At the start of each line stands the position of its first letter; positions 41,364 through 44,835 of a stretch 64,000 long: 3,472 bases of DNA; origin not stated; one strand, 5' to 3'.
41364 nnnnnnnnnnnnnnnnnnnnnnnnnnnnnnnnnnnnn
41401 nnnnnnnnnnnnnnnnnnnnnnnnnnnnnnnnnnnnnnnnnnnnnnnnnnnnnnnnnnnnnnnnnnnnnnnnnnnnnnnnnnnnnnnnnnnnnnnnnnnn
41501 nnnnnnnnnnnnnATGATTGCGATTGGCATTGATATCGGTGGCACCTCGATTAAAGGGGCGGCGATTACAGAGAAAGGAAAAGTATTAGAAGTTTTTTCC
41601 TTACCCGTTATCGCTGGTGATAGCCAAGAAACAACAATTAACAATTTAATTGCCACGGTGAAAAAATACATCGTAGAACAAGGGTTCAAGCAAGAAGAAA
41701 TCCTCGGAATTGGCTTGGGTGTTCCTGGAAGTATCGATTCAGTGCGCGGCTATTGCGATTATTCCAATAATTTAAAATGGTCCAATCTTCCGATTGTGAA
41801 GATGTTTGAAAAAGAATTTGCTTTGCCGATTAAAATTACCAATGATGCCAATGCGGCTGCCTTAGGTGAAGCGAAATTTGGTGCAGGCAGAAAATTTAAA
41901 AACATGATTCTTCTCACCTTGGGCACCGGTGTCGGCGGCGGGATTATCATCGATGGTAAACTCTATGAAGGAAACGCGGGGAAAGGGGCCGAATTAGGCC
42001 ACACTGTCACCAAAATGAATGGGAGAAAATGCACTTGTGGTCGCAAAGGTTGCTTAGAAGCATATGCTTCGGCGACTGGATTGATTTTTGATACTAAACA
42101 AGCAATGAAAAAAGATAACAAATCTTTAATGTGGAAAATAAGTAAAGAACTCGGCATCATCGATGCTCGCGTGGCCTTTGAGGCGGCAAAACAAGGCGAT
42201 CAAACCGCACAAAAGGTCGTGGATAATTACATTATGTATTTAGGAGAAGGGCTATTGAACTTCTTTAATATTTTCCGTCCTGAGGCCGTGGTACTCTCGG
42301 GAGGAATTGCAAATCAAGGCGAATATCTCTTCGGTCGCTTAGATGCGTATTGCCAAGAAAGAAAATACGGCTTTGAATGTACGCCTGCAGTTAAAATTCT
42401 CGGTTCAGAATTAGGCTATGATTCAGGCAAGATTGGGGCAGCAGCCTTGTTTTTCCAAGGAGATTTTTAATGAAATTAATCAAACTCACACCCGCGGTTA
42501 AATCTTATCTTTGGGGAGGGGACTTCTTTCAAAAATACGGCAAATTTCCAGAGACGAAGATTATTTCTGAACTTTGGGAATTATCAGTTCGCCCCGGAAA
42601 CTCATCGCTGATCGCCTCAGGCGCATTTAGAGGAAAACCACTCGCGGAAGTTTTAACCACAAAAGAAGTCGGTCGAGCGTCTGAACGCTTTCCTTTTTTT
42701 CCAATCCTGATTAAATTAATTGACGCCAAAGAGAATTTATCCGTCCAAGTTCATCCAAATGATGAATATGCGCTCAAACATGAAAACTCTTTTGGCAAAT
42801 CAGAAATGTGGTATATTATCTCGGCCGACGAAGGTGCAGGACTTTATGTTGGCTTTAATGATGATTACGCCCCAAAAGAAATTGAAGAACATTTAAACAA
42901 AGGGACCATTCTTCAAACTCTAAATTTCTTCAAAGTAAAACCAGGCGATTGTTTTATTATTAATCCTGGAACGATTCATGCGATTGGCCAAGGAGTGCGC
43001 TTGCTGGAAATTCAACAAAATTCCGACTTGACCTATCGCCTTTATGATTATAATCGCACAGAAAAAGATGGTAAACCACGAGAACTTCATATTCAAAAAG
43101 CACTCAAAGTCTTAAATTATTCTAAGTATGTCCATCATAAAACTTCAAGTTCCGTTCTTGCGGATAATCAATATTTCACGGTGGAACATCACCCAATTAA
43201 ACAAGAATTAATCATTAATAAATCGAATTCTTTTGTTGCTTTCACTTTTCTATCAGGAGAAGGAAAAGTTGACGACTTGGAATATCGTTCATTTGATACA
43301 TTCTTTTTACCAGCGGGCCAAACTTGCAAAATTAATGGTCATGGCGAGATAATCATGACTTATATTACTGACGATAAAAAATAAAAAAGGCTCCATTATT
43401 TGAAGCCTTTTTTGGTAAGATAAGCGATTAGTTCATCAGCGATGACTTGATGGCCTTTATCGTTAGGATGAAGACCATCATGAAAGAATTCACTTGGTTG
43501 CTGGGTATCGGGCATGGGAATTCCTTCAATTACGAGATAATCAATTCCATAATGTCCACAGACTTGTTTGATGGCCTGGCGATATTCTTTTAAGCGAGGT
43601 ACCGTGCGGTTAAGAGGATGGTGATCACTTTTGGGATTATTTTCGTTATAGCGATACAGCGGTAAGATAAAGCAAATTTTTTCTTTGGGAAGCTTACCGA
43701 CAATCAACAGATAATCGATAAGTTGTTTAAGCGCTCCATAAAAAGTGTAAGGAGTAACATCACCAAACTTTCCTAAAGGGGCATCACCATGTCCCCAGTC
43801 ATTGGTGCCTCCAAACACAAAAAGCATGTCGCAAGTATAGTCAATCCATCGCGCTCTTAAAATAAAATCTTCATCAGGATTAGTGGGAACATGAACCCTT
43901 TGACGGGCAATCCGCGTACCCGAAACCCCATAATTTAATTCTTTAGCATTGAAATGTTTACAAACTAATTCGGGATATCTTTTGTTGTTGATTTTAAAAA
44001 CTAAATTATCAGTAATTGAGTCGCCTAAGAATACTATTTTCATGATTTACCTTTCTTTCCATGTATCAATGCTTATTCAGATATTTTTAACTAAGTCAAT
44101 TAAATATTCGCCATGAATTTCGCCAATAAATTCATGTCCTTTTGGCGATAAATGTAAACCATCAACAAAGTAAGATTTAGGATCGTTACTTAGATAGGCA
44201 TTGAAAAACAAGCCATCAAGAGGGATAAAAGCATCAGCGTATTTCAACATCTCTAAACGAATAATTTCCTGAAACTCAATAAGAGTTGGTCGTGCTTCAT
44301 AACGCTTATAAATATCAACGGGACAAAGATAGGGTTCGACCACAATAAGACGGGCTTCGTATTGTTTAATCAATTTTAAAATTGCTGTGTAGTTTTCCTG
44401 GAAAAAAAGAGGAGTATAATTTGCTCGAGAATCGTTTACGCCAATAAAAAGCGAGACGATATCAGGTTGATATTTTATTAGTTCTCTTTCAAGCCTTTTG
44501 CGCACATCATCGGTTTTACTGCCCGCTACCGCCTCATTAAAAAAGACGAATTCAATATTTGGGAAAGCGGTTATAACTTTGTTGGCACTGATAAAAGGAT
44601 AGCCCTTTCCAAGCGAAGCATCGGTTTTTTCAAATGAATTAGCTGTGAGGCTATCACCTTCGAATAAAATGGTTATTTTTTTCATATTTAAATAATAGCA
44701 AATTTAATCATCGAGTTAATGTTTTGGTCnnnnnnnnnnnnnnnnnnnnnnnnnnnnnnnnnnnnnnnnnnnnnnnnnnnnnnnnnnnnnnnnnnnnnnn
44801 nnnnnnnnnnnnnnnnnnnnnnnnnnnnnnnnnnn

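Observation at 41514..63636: About 20-kb leftward glycan cluster pairing surface esterase/GH lipoproteins with cytoplasmic GH2, a beta-propeller GH, a BNR protein, SGNH esterases, glcK and manA, consistent with an acetylated (gluco/galacto)mannan or host-glycan system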

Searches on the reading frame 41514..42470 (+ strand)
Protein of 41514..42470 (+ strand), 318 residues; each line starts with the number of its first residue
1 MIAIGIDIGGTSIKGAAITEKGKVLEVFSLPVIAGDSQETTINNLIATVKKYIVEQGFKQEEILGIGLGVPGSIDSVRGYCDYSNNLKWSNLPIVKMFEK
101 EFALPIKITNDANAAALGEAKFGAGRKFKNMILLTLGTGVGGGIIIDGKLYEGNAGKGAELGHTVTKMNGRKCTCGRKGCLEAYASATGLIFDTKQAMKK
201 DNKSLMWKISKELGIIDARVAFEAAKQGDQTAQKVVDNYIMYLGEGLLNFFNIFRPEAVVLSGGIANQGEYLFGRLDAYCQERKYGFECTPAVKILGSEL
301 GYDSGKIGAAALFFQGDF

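Call 3: search_protein_families(library=pfam, proteins=[window:41514-42470:+], max_evalue=0.01)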
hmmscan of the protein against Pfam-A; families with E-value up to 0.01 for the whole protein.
window:41514-42470:+ (318 aa): 2 families
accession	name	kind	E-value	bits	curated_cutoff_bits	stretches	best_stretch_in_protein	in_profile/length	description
PF00480.26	ROK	-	3.6e-73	247.1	22.9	1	4-313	2-291/294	ROK family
PF01869.26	BcrAD_BadFG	-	1.8e-06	28.1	31.5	1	4-72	1-71/271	BadF/BadG/BcrA/BcrD ATPase family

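Call 7: search_protein_families(library=ncbifam, proteins=[window:41514-42470:+], max_evalue=0.01)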
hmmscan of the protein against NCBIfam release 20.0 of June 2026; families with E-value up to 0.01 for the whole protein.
window:41514-42470:+ (318 aa): 15 families
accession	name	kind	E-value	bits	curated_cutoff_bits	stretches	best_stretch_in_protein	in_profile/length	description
TIGR00744.1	ROK_glcA_fam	subfamily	5.6e-71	239.4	260.35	1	4-312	1-307/318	ROK family glucokinase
NF047937.1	TransRegNagC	equivalog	8.1e-44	150.4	650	1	4-281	82-353/399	DNA-binding transcriptional regulator NagC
NF049930.1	TransRegMlc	equivalog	1.7e-38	133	530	1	34-312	117-388/405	sugar metabolism global transcriptional regulator Mlc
NF007108.0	PRK09557.1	equivalog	2.3e-37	128.9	443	1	1-313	1-300/303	fructokinase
NF003461.0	PRK05082.1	subfamily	4.9e-37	127.9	283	1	2-313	2-286/291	N-acetylmannosamine kinase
NF007251.0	PRK09698.1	equivalog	6.3e-34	117.6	253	1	3-312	8-295/304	allose kinase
NF047821.1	NactlManKinNanK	equivalog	7.7e-33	114.2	450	1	1-311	1-284/288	N-acetylmannosamine kinase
NF045551.1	GK_Pyrobac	equivalog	4.3e-31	108.3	500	1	4-315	3-282/294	ATP-dependent glucokinase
NF042998.1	bglucokin_BglK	equivalog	5.4e-30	104.6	550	1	5-311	5-283/291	beta-glucoside kinase BglK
NF009835.0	PRK13310.1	equivalog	6.5e-29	101.2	380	1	4-314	3-301/303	N-acetylglucosamine kinase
NF045942.1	PolPhglucPhase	equivalog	7.5e-19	68.4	250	1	3-163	2-153/242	polyphosphate--glucose phosphotransferase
NF045550.1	FrctkaseScrK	equivalog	1.3e-16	60.9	400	1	6-190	8-190/293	fructokinase ScrK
NF009836.0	PRK13311.1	equivalog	5.9e-12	45.3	551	1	5-191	4-195/256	N-acetyl-D-glucosamine kinase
NF009842.0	PRK13317.1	equivalog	0.0023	17.3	234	0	2-66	3-51/277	type II pantothenate kinase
NF046058.1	NagK_SO3507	equivalog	0.0085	15.6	370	0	4-268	12-262/295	N-acetylglucosamine kinase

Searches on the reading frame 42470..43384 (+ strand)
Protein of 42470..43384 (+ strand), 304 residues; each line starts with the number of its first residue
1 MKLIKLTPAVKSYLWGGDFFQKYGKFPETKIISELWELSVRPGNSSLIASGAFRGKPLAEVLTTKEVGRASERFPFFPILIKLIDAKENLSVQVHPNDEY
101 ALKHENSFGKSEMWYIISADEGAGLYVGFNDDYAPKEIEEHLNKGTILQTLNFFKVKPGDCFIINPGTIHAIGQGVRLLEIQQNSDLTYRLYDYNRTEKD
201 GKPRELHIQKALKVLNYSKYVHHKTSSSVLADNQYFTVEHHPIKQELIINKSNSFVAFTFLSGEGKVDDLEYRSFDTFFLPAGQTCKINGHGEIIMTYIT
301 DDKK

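Call 3: search_protein_families(library=pfam, proteins=[window:42470-43384:+], max_evalue=0.01)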
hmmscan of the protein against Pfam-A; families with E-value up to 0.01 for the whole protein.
window:42470-43384:+ (304 aa): 2 families
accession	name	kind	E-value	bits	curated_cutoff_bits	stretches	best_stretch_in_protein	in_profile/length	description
PF20511.4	PMI_typeI_cat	-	1.9e-10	41.5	22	1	3-101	1-107/143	Phosphomannose isomerase type I, catalytic domain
PF21621.3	MPI_cupin_dom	-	3.6e-06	27.3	27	1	232-298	7-78/79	Mannose-6-phosphate isomerase, cupin domain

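Call 7: search_protein_families(library=ncbifam, proteins=[window:42470-43384:+], max_evalue=0.01)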
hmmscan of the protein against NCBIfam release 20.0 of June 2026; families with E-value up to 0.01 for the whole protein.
window:42470-43384:+ (304 aa): 2 families
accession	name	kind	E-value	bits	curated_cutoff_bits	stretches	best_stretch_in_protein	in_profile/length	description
TIGR00218.1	manA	equivalog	2e-36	125.9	116.2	2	108-298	153-359/359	mannose-6-phosphate isomerase, class I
NF011710.0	PRK15131.1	equivalog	1.7e-09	37.1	571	1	4-101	2-105/391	mannose-6-phosphate isomerase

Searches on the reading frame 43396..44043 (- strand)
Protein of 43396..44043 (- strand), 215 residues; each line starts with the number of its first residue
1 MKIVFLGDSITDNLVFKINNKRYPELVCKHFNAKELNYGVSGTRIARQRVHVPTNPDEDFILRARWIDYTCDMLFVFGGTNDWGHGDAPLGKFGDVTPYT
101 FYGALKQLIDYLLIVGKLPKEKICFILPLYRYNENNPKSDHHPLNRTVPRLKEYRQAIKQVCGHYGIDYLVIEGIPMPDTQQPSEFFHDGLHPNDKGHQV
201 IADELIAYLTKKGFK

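Call 3: search_protein_families(library=pfam, proteins=[window:43396-44043:-], max_evalue=0.01)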
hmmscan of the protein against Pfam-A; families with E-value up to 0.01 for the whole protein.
window:43396-44043:- (215 aa): 3 families
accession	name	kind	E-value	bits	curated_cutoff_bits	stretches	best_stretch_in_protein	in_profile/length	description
PF13472.12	Lipase_GDSL_2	-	2.7e-22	80.5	32.9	1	5-200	1-178/178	GDSL-like Lipase/Acylhydrolase family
PF00657.28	Lipase_GDSL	-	1.1e-10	42.4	23.6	1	3-205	1-208/208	GDSL-like Lipase/Acylhydrolase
PF16255.11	Lipase_GDSL_lke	-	0.00056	19.7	29.2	1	35-126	58-150/203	GDSL-like Lipase/Acylhydrolase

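Call 7: search_protein_families(library=ncbifam, proteins=[window:43396-44043:-], max_evalue=0.01)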
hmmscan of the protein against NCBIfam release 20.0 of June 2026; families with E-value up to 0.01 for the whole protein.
window:43396-44043:- (215 aa): 0 families

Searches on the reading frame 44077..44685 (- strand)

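Call 3: search_protein_families(library=pfam, proteins=[window:44077-44685:-], max_evalue=0.01)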
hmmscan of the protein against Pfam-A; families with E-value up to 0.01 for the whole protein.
window:44077-44685:- (202 aa): 2 families
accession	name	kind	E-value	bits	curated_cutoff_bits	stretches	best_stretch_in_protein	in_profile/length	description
PF13472.12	Lipase_GDSL_2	-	6.1e-21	76.2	32.9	1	10-185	3-177/178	GDSL-like Lipase/Acylhydrolase family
PF00657.28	Lipase_GDSL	-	3.7e-12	47.3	23.6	1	9-189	4-206/208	GDSL-like Lipase/Acylhydrolase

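Call 7: search_protein_families(library=ncbifam, proteins=[window:44077-44685:-], max_evalue=0.01)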
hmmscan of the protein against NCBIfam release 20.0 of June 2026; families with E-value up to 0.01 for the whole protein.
window:44077-44685:- (202 aa): 1 family
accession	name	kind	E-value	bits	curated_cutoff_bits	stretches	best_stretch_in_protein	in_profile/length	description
NF007819.1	PRK10528.1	equivalog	5.1e-06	26.3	270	1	5-200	30-209/210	multifunctional acyl-CoA thioesterase I/protease I/lysophospholipase L1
